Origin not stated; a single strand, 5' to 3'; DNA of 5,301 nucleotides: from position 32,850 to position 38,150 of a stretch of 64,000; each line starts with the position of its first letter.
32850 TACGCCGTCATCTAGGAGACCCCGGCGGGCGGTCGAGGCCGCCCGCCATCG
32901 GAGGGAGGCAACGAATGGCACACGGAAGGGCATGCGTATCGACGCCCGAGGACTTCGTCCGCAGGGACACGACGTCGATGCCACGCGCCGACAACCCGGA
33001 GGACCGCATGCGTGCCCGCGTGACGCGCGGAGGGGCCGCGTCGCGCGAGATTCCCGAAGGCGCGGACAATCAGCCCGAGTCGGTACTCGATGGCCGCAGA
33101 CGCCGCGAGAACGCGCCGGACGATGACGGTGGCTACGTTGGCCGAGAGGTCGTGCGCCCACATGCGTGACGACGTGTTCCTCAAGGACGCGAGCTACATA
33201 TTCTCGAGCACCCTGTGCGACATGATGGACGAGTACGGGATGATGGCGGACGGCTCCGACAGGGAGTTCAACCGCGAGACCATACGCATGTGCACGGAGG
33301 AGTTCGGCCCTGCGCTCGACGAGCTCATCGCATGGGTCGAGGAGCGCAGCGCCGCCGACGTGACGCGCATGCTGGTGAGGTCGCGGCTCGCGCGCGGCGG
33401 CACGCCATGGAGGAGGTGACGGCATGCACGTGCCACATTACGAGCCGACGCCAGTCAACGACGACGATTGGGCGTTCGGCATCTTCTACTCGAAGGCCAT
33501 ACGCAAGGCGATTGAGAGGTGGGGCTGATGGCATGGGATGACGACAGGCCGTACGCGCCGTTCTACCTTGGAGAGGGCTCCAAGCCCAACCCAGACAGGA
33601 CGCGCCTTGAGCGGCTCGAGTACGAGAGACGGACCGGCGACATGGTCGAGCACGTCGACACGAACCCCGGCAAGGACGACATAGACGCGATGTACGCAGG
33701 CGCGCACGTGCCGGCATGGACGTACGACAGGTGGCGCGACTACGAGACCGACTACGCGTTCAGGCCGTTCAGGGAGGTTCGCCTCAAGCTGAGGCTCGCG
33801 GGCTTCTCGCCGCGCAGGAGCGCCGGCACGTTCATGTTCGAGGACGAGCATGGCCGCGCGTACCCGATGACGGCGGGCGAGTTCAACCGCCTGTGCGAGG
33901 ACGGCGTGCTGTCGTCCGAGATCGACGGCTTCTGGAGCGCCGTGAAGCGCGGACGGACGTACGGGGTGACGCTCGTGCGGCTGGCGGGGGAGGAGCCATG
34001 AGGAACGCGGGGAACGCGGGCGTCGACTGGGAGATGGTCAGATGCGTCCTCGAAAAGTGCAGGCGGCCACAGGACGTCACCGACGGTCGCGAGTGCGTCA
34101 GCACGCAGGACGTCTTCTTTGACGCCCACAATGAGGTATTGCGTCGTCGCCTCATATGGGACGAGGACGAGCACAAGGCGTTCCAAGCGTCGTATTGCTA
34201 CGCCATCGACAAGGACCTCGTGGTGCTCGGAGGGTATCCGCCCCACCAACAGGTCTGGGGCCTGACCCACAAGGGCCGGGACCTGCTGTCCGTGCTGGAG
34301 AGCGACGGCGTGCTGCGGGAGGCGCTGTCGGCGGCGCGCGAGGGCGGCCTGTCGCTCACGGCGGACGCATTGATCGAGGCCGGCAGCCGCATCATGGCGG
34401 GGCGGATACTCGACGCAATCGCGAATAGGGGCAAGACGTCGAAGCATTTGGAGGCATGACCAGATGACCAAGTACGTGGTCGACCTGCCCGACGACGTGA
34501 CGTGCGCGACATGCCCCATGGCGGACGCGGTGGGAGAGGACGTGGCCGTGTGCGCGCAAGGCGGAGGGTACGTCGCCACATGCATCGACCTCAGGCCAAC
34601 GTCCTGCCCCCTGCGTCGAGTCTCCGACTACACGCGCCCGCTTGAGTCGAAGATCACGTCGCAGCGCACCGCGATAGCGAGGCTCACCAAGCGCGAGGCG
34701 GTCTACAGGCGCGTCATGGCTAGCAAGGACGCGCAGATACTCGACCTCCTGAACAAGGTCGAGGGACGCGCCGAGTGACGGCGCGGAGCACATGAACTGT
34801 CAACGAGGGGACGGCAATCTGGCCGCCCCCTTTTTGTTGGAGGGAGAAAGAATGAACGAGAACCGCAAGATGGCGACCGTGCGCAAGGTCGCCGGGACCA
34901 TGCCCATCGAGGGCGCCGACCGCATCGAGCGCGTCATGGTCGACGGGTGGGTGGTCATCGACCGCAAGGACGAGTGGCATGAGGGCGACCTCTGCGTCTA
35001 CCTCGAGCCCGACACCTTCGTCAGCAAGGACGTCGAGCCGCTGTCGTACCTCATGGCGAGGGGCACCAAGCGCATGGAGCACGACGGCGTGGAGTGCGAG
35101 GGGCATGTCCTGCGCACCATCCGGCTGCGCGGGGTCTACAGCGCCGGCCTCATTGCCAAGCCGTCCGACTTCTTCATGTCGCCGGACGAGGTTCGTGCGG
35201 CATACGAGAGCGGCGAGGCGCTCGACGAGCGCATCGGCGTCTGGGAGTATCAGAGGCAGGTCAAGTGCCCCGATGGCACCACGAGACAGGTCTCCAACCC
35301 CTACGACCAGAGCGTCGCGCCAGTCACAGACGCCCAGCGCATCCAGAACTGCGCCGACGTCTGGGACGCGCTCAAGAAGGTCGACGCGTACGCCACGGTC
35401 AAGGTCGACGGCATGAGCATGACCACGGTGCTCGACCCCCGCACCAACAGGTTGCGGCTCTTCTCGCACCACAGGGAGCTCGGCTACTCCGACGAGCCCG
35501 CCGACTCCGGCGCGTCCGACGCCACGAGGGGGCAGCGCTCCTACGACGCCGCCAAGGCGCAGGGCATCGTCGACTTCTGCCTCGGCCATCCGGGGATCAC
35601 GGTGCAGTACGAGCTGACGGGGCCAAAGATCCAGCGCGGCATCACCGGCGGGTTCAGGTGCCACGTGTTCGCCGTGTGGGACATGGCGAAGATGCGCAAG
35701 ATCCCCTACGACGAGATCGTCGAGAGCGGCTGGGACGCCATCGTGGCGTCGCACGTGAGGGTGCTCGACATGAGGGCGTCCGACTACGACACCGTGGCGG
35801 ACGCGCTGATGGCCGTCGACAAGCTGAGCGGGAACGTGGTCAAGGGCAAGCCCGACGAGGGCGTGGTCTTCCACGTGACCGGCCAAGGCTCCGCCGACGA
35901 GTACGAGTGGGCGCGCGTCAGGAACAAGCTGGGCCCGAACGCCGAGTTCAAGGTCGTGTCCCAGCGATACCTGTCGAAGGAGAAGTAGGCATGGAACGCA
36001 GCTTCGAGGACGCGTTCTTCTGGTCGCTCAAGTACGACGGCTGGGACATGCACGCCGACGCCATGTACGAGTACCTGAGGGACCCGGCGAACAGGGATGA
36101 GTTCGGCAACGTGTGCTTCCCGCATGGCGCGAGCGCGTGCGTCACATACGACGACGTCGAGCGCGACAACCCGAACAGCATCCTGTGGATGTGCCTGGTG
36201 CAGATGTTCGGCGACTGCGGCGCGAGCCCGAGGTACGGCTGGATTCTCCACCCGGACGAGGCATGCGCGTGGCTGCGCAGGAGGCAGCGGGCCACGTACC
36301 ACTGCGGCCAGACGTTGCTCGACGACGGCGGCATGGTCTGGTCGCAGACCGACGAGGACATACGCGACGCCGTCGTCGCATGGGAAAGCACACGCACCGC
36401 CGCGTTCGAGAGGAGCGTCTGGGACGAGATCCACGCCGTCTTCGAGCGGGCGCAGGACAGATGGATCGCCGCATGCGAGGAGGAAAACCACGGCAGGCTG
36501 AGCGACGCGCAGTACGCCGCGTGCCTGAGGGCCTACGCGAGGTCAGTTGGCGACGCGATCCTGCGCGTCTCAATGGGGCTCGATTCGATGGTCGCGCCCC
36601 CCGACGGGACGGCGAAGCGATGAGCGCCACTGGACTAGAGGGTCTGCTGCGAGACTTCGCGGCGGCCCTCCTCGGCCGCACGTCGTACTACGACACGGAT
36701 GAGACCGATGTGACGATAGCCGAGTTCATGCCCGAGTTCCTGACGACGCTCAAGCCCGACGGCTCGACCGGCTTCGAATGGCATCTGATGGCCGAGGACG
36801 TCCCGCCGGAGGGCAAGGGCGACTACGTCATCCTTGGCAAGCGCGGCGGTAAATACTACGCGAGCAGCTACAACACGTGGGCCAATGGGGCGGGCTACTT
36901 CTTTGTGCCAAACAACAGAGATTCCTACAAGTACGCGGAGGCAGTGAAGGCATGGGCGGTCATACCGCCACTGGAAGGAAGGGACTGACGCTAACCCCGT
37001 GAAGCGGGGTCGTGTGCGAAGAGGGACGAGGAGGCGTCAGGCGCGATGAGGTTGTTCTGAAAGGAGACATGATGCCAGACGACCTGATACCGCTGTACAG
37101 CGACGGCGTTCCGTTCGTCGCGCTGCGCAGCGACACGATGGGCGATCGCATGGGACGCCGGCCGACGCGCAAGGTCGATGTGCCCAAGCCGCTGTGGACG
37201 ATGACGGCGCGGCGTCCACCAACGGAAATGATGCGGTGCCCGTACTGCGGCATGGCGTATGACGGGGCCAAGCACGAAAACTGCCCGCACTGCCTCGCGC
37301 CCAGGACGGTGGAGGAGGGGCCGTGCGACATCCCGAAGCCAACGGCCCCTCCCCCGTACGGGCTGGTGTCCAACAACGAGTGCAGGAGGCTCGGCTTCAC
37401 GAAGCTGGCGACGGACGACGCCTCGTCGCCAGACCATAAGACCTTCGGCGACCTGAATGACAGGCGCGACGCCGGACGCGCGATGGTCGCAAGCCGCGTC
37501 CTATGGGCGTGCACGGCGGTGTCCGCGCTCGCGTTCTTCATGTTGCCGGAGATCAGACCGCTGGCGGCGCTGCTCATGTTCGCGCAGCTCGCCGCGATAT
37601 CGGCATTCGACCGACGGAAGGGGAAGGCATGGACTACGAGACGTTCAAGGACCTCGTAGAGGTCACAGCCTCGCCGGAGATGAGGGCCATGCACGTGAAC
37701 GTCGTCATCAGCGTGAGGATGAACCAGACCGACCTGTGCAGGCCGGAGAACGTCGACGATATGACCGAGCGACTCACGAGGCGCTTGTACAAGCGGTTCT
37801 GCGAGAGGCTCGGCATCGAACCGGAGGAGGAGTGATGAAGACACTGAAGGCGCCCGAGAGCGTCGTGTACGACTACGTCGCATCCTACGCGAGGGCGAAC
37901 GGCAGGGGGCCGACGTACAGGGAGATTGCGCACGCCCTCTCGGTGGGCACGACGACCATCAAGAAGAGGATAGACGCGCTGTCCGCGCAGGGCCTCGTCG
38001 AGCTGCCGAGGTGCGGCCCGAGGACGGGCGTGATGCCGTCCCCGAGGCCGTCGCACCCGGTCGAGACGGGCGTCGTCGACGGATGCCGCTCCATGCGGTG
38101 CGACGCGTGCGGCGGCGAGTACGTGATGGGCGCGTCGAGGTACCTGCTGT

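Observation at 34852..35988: DRB0094-family RNA ligase encoded about 5 kb from the tRNA cluster: candidate tRNA-repair counter-defence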

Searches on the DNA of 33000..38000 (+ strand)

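Call 10: search_dna_similar(query=window:33000-38000:+, collection=phages, mode=near, max_rows=20)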
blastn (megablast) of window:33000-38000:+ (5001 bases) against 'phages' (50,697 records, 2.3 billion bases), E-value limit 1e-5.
No match.

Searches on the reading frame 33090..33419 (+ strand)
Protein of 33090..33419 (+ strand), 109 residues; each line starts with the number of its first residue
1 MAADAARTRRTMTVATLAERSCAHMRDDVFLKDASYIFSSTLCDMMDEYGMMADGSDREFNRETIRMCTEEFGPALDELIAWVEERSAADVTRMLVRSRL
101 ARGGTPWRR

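Call 27: search_protein_families(library=pfam, proteins=[window:33090-33419:+], max_evalue=0.01)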
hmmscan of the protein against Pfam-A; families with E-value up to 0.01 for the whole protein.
window:33090-33419:+ (109 aa): 0 families

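Call 77: search_protein_families(library=phrogs, proteins=[window:33090-33419:+], max_evalue=0.01)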
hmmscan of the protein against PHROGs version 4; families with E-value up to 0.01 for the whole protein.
window:33090-33419:+ (109 aa): 1 family
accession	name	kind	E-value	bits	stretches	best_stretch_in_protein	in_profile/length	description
phrog_22572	-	unknown function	0.0053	17.7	1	44-79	21-56/64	-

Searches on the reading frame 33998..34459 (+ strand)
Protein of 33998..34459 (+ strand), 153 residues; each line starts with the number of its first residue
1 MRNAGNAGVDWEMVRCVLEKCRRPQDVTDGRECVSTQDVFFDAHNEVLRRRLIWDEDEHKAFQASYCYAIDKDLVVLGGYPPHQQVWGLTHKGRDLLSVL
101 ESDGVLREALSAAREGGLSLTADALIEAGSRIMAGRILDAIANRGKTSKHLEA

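Call 6: search_protein_families(library=pfam, proteins=[window:33998-34459:+], max_evalue=0.1)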
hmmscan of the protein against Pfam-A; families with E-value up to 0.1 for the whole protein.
window:33998-34459:+ (153 aa): 0 families

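Call 7: search_protein_families(library=phrogs, proteins=[window:33998-34459:+], max_evalue=0.01)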
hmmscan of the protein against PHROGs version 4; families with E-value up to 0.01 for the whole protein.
window:33998-34459:+ (153 aa): 0 families

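Call 9: search_protein_families(library=ncbifam, proteins=[window:33998-34459:+], max_evalue=0.1)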
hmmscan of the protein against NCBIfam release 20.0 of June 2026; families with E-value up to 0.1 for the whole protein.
window:33998-34459:+ (153 aa): 0 families

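Call 38: find_homologous_proteins(query=window:33998-34459:+, max_evalue=0.001)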
Query window:33998-34459:+ (153 aa): 3 proteins with E <= 0.001 among 185 candidates.
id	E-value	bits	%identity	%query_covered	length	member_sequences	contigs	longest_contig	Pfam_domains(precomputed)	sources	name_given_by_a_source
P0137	7.3e-83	294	86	97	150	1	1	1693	-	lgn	-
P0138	2.0e-82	293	90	97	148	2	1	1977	-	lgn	-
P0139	2.9e-77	276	87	97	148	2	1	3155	-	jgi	jgi:hypothetical protein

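Call 54: predict_structure(alignment_id=A5)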
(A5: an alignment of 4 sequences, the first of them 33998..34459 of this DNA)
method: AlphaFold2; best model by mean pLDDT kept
length: 153 residues; sequences in the alignment: 4
mean_pLDDT: 41.5   pTM: 0.25
mean pLDDT of the five models: 41.5, 40.5, 38.0, 36.6, 36.5
residues with pLDDT >= 90: 0; 70-90: 0; 50-70: 6; < 50: 147
segments of 3 or more residues with pLDDT < 50: 1-15, 20-41, 43-106, 108-110, 112-114, 116-153
pLDDT, mean of each block of 10 residues (from residue 1): 34 48 41 44 46 42 41 40 39 40 47 46 46 41 32 27
secondary structure, 60 per line:
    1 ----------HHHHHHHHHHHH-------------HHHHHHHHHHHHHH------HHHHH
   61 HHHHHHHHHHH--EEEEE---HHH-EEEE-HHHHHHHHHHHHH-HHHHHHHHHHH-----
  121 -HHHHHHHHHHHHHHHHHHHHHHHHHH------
elements in order: H11-22 H36-49 H56-71 E74-78 E86-89 H91-103 H105-115 H122-147
